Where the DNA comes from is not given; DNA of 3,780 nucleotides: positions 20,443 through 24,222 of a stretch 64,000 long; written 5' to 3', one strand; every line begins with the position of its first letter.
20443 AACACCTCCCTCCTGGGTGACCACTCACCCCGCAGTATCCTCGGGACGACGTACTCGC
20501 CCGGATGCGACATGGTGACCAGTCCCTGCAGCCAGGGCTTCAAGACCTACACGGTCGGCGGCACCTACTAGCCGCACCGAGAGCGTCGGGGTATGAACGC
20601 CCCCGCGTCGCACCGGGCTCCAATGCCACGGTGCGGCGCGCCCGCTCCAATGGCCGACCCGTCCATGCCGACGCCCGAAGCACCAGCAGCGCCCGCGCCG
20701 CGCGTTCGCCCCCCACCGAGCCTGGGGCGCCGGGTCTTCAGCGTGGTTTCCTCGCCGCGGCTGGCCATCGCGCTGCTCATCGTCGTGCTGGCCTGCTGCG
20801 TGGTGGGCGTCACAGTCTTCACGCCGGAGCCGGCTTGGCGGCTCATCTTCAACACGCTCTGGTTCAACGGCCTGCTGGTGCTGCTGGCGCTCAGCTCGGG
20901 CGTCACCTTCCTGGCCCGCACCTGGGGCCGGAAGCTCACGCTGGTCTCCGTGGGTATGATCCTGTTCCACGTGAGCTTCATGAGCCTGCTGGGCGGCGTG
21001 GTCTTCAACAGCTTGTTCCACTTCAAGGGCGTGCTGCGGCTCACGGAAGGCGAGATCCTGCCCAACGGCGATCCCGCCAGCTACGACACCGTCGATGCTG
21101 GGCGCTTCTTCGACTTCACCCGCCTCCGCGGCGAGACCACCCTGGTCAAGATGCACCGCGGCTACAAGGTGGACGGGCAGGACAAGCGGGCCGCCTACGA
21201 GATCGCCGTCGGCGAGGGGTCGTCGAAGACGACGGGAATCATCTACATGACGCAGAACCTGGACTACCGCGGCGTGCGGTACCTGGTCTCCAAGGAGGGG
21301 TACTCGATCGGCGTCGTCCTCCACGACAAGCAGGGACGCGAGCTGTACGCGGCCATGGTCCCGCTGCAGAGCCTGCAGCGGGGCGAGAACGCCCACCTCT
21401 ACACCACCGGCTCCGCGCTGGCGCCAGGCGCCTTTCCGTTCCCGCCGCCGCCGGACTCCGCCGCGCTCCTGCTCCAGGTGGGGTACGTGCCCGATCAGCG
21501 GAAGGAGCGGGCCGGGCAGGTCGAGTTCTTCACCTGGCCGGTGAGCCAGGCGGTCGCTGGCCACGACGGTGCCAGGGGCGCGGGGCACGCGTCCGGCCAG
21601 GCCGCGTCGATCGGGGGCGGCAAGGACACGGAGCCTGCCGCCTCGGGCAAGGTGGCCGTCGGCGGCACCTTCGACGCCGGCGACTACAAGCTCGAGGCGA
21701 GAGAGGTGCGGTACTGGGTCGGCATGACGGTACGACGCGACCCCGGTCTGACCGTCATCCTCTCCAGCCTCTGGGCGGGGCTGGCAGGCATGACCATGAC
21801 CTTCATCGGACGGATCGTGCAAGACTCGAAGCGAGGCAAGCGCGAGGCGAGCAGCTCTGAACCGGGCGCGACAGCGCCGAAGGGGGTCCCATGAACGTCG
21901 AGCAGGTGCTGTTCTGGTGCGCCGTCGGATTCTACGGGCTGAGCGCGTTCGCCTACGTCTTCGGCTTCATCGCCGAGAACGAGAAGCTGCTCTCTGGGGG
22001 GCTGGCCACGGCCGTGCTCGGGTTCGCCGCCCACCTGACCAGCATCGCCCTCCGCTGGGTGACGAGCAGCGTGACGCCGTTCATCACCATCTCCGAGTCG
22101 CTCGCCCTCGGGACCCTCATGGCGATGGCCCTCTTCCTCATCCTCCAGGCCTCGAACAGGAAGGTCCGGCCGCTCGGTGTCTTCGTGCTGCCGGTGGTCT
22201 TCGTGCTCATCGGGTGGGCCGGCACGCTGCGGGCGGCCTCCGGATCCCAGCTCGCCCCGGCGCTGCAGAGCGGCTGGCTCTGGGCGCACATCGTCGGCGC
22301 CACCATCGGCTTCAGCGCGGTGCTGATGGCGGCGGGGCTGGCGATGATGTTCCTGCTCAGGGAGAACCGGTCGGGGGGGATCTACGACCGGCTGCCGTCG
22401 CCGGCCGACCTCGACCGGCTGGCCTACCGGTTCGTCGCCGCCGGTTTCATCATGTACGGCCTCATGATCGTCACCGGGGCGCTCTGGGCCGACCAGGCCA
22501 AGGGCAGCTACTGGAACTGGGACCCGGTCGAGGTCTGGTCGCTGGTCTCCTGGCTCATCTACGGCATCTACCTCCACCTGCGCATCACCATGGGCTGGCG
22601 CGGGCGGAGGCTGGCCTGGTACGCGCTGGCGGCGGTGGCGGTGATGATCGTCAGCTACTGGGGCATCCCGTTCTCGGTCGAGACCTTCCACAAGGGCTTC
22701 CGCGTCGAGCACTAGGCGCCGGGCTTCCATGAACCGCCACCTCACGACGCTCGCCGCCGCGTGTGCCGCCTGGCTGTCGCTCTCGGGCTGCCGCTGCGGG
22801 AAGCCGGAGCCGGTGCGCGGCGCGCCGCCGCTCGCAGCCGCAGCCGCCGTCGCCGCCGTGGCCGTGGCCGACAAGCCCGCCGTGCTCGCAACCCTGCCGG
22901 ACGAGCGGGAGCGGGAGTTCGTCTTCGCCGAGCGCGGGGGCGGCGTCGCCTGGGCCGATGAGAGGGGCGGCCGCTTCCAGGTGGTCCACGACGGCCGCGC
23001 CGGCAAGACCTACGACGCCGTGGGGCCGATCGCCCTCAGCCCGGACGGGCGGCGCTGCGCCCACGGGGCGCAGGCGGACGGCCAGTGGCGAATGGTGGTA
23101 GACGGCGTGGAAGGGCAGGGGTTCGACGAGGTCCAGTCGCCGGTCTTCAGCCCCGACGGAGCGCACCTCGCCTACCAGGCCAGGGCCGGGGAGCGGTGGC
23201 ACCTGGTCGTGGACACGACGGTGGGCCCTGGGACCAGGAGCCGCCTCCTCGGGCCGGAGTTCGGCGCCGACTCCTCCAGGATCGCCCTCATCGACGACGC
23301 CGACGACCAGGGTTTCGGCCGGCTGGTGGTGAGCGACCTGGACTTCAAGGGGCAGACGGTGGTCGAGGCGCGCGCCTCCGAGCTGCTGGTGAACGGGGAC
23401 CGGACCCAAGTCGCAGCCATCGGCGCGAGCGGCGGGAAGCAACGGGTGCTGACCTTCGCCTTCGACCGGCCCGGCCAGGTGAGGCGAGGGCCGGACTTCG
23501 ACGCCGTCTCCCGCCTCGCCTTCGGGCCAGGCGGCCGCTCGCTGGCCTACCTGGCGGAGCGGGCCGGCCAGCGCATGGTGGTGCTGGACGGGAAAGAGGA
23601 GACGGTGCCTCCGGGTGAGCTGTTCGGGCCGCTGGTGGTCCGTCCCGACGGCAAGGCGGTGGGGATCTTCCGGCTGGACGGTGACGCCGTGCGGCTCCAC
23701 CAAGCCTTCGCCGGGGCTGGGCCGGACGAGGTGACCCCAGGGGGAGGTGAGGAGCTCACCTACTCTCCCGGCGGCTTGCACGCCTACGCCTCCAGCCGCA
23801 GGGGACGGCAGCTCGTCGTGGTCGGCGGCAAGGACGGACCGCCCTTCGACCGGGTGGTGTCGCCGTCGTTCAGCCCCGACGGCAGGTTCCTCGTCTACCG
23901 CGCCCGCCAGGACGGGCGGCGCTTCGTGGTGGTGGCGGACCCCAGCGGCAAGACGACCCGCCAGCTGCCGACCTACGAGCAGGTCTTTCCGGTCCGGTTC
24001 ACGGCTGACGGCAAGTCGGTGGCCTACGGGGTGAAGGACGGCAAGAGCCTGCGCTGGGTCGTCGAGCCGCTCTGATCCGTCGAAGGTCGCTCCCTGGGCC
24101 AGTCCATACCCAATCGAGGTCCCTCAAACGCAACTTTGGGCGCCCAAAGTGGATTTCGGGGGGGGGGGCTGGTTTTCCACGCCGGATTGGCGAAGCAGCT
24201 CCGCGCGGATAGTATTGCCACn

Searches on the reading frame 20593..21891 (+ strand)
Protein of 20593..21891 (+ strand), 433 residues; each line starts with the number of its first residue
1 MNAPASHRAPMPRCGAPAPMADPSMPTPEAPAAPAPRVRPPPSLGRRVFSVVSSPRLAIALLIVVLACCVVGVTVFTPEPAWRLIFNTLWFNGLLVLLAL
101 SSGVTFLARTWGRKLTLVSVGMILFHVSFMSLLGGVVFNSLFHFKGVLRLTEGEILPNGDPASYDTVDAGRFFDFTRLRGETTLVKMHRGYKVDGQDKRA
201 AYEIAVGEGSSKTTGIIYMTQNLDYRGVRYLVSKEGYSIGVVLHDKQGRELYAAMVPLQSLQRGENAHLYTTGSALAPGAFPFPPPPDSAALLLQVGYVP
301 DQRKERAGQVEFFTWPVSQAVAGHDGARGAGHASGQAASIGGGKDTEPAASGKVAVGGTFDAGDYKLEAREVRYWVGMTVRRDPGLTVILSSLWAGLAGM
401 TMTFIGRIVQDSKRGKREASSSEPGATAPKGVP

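Call 102: search_protein_families(library=pfam, proteins=[window:20593-21891:+], max_evalue=0.0001)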
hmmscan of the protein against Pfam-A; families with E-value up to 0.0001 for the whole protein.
window:20593-21891:+ (433 aa): 1 family
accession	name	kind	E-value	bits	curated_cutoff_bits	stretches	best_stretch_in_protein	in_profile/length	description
PF05140.19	ResB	-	7.2e-07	28.8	24.6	1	119-405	151-449/486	ResB-like family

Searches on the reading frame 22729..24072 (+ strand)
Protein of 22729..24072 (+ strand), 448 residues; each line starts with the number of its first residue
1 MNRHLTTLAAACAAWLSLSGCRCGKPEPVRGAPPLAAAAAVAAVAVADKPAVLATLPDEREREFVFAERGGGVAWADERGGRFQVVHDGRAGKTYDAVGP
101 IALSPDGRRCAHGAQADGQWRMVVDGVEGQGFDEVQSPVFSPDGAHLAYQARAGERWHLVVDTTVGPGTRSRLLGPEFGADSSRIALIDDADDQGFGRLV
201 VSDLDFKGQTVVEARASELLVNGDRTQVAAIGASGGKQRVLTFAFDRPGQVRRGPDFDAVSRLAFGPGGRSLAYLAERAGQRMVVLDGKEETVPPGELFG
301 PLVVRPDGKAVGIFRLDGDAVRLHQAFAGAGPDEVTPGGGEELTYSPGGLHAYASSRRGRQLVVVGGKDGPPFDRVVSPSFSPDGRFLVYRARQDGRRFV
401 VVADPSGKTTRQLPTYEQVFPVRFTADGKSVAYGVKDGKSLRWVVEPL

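Call 102: search_protein_families(library=pfam, proteins=[window:22729-24072:+], max_evalue=0.0001)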
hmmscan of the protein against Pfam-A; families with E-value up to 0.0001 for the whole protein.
window:22729-24072:+ (448 aa): 1 family
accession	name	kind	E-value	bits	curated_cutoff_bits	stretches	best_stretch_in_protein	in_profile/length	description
PF07676.18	PD40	-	7.9e-09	35.7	20.9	0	378-397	13-33/38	WD40-like Beta Propeller Repeat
